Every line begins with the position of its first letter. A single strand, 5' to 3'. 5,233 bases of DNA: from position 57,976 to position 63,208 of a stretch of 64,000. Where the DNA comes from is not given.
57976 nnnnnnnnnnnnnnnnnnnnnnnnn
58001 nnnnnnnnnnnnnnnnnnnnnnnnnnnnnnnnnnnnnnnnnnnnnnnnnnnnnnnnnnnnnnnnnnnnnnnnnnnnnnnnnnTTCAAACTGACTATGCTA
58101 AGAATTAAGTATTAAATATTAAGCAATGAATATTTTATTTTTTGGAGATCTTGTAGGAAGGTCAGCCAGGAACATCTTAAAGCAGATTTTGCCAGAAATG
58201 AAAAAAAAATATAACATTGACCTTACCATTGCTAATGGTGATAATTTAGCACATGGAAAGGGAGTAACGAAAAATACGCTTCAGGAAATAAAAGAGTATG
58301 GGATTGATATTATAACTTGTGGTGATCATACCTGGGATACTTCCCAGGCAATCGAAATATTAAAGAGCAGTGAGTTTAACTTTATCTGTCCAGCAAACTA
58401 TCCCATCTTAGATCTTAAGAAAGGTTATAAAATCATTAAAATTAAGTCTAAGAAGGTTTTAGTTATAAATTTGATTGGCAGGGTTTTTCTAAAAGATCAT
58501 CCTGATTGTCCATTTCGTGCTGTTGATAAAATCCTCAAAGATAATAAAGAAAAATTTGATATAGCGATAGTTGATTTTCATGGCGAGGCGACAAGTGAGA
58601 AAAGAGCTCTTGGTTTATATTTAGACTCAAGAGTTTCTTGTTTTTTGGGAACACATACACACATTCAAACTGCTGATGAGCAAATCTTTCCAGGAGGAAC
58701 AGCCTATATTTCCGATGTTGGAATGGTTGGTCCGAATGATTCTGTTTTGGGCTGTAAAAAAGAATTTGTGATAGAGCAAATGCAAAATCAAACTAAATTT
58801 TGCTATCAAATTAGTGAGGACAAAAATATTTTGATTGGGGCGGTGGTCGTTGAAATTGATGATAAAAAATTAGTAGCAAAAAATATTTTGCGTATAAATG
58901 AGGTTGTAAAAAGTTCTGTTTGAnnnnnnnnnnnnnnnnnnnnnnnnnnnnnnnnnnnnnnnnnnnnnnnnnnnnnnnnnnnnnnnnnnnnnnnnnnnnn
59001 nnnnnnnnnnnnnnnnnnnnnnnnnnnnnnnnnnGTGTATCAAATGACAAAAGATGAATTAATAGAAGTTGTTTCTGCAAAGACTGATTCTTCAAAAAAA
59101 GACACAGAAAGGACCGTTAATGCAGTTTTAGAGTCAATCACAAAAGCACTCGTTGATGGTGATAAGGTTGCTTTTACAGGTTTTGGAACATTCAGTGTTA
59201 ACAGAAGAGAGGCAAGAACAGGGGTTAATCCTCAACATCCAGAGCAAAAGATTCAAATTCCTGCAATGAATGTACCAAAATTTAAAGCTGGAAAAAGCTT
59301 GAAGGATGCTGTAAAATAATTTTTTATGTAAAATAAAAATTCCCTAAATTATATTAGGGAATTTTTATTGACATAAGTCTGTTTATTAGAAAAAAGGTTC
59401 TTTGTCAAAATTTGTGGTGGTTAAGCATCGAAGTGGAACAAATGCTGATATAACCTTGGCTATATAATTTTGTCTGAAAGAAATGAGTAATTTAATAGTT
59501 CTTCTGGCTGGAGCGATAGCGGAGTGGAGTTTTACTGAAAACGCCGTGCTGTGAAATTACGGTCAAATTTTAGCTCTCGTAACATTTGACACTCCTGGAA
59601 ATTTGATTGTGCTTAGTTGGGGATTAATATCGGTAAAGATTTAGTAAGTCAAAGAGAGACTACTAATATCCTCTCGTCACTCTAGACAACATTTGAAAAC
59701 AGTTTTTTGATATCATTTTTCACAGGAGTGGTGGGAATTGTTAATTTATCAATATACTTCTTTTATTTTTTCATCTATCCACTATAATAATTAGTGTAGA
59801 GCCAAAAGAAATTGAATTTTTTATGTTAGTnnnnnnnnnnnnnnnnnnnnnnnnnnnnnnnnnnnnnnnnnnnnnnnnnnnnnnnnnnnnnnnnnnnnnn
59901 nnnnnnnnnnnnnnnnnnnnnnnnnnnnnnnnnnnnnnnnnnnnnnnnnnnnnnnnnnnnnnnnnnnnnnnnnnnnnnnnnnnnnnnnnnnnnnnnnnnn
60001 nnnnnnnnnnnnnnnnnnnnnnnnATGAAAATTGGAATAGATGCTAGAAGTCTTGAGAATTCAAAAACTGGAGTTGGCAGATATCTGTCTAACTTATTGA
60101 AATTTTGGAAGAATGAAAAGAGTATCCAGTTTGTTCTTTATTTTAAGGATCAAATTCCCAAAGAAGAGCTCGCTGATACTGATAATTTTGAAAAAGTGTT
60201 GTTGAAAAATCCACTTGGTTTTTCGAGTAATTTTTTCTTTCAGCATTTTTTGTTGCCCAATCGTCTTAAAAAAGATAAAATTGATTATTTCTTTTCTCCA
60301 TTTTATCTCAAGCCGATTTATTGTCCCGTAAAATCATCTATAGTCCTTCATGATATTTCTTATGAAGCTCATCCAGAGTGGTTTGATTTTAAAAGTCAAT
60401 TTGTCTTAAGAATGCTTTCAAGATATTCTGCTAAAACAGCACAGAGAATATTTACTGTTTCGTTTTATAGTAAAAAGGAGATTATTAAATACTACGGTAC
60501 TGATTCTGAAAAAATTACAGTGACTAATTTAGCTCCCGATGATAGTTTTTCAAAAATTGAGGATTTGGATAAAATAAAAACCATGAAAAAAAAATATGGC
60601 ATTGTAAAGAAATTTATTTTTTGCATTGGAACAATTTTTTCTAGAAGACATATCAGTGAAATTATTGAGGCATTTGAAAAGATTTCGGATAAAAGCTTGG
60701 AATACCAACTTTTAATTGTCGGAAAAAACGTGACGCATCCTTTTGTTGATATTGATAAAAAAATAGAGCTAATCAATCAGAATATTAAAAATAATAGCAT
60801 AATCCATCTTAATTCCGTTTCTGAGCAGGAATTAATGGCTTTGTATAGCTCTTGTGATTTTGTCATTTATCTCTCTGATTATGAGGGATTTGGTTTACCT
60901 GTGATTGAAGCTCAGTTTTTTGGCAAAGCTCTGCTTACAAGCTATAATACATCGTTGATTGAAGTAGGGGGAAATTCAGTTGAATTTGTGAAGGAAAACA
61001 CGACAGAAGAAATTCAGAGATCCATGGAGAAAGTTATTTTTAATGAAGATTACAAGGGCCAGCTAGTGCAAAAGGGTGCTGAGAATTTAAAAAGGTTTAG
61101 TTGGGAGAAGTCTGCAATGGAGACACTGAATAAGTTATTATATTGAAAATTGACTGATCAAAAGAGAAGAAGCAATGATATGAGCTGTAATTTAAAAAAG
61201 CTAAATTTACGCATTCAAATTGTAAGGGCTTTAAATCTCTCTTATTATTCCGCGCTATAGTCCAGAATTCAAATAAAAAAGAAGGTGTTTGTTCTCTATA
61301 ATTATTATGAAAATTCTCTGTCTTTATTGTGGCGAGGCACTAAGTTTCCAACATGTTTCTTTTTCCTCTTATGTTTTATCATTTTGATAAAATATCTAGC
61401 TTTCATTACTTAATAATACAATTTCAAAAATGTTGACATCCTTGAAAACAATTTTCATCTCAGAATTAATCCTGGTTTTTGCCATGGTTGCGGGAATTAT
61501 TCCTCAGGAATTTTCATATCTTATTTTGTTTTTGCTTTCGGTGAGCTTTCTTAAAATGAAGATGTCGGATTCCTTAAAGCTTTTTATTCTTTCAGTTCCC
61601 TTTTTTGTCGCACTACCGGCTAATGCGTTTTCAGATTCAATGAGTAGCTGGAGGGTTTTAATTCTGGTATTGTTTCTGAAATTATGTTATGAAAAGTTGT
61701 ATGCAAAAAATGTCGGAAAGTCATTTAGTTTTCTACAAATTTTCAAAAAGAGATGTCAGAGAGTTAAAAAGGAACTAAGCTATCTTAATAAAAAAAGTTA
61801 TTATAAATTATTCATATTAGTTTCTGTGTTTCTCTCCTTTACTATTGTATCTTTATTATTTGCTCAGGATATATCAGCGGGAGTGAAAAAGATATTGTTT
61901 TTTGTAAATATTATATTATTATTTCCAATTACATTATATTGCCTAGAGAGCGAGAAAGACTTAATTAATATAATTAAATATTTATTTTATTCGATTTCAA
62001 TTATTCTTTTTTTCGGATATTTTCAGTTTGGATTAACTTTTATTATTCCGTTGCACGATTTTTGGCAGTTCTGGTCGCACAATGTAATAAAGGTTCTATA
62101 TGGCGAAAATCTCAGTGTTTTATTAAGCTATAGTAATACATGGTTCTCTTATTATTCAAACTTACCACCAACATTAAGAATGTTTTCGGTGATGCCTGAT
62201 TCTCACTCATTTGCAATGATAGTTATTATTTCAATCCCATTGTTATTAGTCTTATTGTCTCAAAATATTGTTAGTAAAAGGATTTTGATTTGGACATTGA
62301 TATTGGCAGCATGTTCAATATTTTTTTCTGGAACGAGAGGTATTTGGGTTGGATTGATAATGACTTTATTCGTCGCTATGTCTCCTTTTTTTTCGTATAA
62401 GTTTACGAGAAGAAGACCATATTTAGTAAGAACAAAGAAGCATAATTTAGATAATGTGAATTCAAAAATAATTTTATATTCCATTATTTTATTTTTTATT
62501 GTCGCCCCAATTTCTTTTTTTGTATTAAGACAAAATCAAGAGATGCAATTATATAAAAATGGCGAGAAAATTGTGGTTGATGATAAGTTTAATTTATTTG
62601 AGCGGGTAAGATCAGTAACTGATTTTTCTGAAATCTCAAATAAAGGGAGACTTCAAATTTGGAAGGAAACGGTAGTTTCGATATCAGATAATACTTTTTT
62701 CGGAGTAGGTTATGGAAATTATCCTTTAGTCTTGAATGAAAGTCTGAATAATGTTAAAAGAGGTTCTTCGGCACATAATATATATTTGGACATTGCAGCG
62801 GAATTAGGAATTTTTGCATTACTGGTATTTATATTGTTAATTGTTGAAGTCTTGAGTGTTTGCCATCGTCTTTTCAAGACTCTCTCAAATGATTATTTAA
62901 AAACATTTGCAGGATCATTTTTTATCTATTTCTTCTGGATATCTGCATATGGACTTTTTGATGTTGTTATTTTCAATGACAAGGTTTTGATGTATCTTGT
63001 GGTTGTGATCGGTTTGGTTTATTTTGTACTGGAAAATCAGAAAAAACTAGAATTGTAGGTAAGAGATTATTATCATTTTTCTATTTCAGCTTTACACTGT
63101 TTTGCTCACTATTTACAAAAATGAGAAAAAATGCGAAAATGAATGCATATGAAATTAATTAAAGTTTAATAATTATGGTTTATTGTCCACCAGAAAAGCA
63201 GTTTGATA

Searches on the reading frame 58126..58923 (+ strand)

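Call 11: search_protein_families(library=pfam, proteins=[window:58126-58923:+])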
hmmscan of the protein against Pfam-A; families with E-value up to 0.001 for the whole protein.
window:58126-58923:+ (265 aa): 2 families
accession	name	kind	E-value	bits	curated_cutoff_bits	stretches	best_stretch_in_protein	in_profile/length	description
PF13277.11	YmdB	-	2.7e-89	299.2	27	1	4-257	1-253/253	YmdB-like protein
PF00149.33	Metallophos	-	1.1e-09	39.5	21.5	1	1-180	1-190/191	Calcineurin-like phosphoesterase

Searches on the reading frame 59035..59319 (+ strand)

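Call 11: search_protein_families(library=pfam, proteins=[window:59035-59319:+])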
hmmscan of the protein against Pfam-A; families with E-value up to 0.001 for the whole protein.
window:59035-59319:+ (94 aa): 3 families
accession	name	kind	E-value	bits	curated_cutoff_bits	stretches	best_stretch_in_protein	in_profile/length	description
PF00216.26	Bac_DNA_binding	-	2.6e-30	104.9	22.4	1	4-94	1-90/90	Bacterial DNA-binding protein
PF18291.6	HU-HIG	-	1.3e-05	25.7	26.2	1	4-93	32-118/125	HU domain fused to wHTH, Ig, or Glycine-rich motif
PF18175.6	HU-CCDC81_bac_2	-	0.00058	20.1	35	1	9-58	3-52/70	CCDC81-like prokaryotic HU domain 2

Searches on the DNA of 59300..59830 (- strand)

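Call 27: search_rna_families(source=window, start=59300, end=59830, threshold=evalue, max_evalue=10)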
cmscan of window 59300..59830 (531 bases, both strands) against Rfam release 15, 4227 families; matches with E-value up to 10: 17.
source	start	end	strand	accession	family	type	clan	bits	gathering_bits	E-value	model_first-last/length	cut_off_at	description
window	59324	59379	-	RF02362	Yfr10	Gene; sRNA;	-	24.8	43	0.19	1-78/78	no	Cyanobacterial functional RNA 10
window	59374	59598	+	RF02112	DLG2-AS1_1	Gene; lncRNA;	-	23.1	80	5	1-215/215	no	DLG2 antisense RNA 1 conserved region 1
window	59331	59401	+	RF02730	JA02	Gene; sRNA;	-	21.9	49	1.4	1-116/116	no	Aggregatibacter sRNA JA02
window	59323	59376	+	RF02362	Yfr10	Gene; sRNA;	-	20.4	43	1.6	1-78/78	no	Cyanobacterial functional RNA 10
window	59325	59375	+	RF01024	mir-944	Gene; miRNA;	-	19.3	100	1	18-71/88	no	mir-944 microRNA precursor family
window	59323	59377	+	RF02544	mt-tmRNA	Gene;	CL00001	17.8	65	3.1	1-77/77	no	Mitochondrion-encoded tmRNA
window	59692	59747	+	RF02721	sca_ncR26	Gene; snRNA; snoRNA; scaRNA;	-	17.7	37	4.2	1-68/68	no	Small Cajal body specific RNA ncR26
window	59728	59782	-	RF00331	snoZ169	Gene; snRNA; snoRNA; CD-box;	-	16.3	55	7.1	1-69/69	no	Small nucleolar RNA Z169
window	59328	59390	-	RF02363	Yfr11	Gene; sRNA;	-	15.8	44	8.8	1-144/144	no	Cyanobacterial functional RNA 11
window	59329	59371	+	RF04157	MIR9486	Gene; miRNA;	-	15.5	100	3.1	1-119/119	no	MIR9486 microRNA precursor family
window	59321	59379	+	RF03609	mir-5470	Gene; miRNA;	-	15.5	98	3.7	1-81/81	no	mir-5470 microRNA precursor family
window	59323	59375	-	RF03716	mir-7131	Gene; miRNA;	-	15.3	74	4.6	1-84/84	no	mir-7131 microRNA precursor family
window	59332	59371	+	RF03716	mir-7131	Gene; miRNA;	-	15.3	74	4.8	1-84/84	no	mir-7131 microRNA precursor family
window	59331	59371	-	RF04157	MIR9486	Gene; miRNA;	-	15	100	4.2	1-119/119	no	MIR9486 microRNA precursor family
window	59332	59369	-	RF03585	mir-3938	Gene; miRNA;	-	14.4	94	7.1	26-63/88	no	mir-3938 microRNA precursor family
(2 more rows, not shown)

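Call 66: search_dna_similar(query=window:59396-59803:-, collection=plasmids, mode=distant, max_evalue=0.01, max_rows=10)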
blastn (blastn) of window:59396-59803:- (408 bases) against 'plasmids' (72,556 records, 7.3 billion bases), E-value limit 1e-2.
No match.

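Call 67: search_dna_similar(query=window:59396-59803:-, collection=phages, mode=distant, max_evalue=0.01, max_rows=10)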
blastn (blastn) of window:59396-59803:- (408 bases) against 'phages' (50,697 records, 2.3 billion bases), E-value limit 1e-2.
No match.
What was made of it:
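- Tried and rejected: blastn of the 408-bp copy against plasmids and phages: no match (calls 66, 67).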

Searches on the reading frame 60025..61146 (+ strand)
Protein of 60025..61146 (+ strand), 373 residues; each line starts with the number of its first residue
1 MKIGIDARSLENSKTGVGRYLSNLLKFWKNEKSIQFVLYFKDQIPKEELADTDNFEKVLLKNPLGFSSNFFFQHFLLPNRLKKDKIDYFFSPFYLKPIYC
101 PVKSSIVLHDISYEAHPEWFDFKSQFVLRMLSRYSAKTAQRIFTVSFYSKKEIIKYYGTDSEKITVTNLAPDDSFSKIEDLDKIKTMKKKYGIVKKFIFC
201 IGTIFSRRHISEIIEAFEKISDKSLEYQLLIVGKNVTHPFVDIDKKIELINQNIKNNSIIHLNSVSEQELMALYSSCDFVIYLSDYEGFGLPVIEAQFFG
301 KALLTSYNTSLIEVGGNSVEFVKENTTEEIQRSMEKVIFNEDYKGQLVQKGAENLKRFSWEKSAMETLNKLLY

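Call 11: search_protein_families(library=pfam, proteins=[window:60025-61146:+])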
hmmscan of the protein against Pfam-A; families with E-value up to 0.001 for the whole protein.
window:60025-61146:+ (373 aa): 3 families
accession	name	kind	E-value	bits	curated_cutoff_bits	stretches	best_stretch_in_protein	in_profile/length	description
PF00534.26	Glycos_transf_1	-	1.5e-19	70.7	26.4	1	186-351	4-169/172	Glycosyl transferases group 1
PF13692.12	Glyco_trans_1_4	-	4.3e-12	46.9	27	1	196-337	2-139/142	Glycosyl transferases group 1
PF13439.12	Glyco_transf_4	-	1.1e-06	29.2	28.5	1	16-166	3-161/170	Glycosyltransferase Family 4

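Call 73: find_homologous_proteins(query=window:60025-61146:+, max_evalue=1e-40)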
Query window:60025-61146:+ (373 aa): 1117 proteins with E <= 1e-40 among 8000 candidates; the best 120 are listed.
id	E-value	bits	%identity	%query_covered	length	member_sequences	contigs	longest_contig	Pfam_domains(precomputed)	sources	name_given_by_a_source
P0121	2.2e-242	821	100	100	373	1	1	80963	PF00534.27,PF13439.13,PF13692.13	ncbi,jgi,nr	ncbi:glycosyltransferase family 4 protein [Patescibacteria group bacterium]|nr:glycosyltransferase f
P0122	2.3e-193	660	80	100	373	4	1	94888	PF00534.27,PF13439.13,PF13692.13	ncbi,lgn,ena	-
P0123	1.4e-192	657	80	100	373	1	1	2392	PF00534.27,PF13692.13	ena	-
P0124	4.9e-189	646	78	100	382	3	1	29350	PF00534.27,PF13439.13,PF13692.13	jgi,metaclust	metaclust:\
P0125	2.2e-187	640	77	100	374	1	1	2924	PF00534.27,PF13524.13,PF13692.13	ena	-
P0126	6.2e-187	639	77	100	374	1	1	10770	PF00534.27,PF13524.13,PF13692.13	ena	-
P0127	3.7e-184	630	75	100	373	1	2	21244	PF00534.27,PF13439.13,PF13692.13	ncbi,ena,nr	ncbi:MAG: glycosyltransferase family 4 protein [Candidatus Pacebacteria bacterium]|nr:glycosyltransf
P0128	9.1e-182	622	74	100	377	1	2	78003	PF00534.27,PF13439.13,PF13692.13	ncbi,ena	-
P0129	6.6e-177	606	73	100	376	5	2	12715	PF00534.27,PF13439.13,PF20706.4,PF13692.13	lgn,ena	-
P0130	1.2e-175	602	73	100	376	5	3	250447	PF00534.27,PF13439.13,PF13692.13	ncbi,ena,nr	ncbi:MAG: glycosyltransferase family 4 protein [Candidatus Pacebacteria bacterium]|nr:glycosyltransf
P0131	1.3e-169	582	70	100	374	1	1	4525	PF00534.27,PF13439.13,PF13692.13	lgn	-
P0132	3.9e-165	567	68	100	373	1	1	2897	PF00534.27,PF13439.13,PF13692.13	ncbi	-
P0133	4.6e-164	564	69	100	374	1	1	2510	PF00534.27,PF13439.13,PF13692.13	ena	-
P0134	1.0e-163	562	67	100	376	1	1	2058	PF00534.27,PF13439.13,PF13692.13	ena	-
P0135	4.6e-163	560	67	100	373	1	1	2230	PF00534.27,PF13439.13,PF13692.13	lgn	-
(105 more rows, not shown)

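Call 74: find_encoding_contigs(protein=P0122, flank=10000, max_places=2)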
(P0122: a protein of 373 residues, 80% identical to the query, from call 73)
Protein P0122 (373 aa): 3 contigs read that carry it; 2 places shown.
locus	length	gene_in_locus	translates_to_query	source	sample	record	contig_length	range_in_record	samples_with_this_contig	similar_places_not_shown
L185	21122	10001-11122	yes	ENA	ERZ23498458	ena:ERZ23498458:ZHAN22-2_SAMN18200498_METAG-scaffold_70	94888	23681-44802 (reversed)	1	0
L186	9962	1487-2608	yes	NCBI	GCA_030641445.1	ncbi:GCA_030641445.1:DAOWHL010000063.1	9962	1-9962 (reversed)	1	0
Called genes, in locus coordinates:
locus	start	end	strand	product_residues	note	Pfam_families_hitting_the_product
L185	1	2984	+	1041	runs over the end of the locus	PF01510:Amidase_2, PF08486:SpoIID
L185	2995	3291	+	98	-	PF18895:T4SS_pilin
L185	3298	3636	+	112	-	PF18895:T4SS_pilin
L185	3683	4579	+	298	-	PF00535:Glycos_transf_2, PF13641:Glyco_tranf_2_3, PF13632:Glyco_trans_2_3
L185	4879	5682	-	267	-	PF02900:LigB, PF01875:Memo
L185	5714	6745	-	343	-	PF04055:Radical_SAM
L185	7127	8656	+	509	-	PF12072:RNase_Y_N, PF00013:KH_1, PF22891:KH_PNO1_2nd (faint), PF01966:HD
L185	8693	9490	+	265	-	PF00149:Metallophos, PF13277:YmdB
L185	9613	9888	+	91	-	PF00216:Bac_DNA_binding, PF18291:HU-HIG (weak), PF18175:HU-CCDC81_bac_2 (faint)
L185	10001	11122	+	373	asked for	PF13439:Glyco_transf_4 (weak), PF00534:Glycos_transf_1, PF13692:Glyco_trans_1_4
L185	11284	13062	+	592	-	PF04932:Wzy_C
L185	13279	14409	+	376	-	PF03816:LytR_cpsA_psr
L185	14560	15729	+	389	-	PF22694:CtpB_N-like (weak), PF00595:PDZ (weak), PF13180:PDZ_2 (weak), PF17820:PDZ_6, PF03572:Peptidase_S41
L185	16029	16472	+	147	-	PF01281:Ribosomal_L9_N, PF03948:Ribosomal_L9_C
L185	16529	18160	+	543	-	PF06418:CTP_synth_N, PF07722:Peptidase_C26 (faint), PF00117:GATase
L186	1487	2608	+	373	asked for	PF13439:Glyco_transf_4 (weak), PF00534:Glycos_transf_1, PF13692:Glyco_trans_1_4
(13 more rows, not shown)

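Call 75: find_encoding_contigs(protein=P0124, flank=10000, max_places=2)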
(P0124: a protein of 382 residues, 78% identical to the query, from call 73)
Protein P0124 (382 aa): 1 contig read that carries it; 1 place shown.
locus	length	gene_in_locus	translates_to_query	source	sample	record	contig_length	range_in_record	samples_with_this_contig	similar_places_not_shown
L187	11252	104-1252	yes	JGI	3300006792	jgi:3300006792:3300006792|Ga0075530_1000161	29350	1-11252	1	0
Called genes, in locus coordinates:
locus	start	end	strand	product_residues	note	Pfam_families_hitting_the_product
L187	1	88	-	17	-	?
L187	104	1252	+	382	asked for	PF13439:Glyco_transf_4, PF00534:Glycos_transf_1, PF13692:Glyco_trans_1_4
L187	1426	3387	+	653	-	PF04932:Wzy_C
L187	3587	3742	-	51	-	-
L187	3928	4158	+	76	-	-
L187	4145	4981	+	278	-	PF00800:PDT, PF01842:ACT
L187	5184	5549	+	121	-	-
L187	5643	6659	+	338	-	PF05167:DUF711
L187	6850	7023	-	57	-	-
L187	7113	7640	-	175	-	-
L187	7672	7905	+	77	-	-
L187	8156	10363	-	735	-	PF01751:Toprim, PF01131:Topoisom_bac, PF01396:Zn_ribbon_Top1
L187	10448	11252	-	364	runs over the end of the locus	PF02481:DNA_processg_A, PF18306:LDcluster4 (faint), PF17782:WHD_DprA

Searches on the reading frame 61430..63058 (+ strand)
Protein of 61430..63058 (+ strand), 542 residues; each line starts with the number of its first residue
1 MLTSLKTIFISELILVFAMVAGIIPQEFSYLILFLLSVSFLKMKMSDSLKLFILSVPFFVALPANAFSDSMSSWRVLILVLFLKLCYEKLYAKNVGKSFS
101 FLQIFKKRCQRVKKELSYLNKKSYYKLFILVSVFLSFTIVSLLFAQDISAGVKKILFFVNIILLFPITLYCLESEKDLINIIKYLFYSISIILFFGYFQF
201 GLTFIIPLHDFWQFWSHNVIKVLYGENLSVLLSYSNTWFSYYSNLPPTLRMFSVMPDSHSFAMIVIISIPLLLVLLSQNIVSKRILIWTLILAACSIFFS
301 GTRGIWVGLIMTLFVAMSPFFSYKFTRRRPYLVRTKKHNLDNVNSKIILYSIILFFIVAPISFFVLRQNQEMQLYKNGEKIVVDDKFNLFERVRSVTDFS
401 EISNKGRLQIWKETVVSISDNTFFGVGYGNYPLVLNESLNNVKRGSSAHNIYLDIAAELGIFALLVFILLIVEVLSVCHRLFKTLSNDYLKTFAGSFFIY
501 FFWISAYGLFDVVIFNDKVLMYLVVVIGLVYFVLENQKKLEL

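Call 51: search_protein_families(library=pfam, proteins=[window:61430-63058:+], max_evalue=0.001)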
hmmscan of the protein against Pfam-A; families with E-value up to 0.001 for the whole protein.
window:61430-63058:+ (542 aa): 1 family
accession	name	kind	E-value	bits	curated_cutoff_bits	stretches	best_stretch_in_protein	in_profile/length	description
PF04932.20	Wzy_C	-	5.6e-20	72.1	31.7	1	289-468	2-149/149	O-Antigen ligase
